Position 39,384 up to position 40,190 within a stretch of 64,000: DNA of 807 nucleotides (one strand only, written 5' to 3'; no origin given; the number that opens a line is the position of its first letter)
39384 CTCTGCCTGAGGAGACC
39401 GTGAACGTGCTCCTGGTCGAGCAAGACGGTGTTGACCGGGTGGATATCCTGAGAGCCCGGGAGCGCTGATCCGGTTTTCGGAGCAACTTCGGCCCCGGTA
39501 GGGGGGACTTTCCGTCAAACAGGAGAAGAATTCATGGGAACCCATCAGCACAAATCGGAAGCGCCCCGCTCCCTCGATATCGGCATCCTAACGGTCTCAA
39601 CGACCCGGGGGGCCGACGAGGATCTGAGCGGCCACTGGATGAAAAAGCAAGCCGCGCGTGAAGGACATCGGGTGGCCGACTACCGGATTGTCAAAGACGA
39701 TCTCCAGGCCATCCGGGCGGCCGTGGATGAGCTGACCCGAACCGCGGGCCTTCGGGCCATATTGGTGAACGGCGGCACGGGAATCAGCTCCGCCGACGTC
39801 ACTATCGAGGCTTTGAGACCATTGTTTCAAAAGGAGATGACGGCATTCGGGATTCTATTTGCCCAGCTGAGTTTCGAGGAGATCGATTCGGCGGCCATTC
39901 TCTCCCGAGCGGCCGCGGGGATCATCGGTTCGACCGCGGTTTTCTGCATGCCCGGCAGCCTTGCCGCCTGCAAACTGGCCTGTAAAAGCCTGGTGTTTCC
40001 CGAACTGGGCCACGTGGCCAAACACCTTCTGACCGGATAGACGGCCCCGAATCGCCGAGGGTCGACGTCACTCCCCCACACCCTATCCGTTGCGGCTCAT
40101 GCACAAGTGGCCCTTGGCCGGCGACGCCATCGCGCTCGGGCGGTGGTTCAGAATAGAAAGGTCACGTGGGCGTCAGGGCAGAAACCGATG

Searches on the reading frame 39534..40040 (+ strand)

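Call 72: search_protein_families(library=pfam, proteins=[window:39534-40040:+], max_evalue=0.001)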
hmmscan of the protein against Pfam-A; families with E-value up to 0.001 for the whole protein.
window:39534-40040:+ (168 aa): 1 family
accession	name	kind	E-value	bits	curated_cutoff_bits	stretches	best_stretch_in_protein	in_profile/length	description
PF00994.29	MoCF_biosynth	-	1.1e-28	100.2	26.6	1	18-160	2-144/144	Probable molybdopterin binding domain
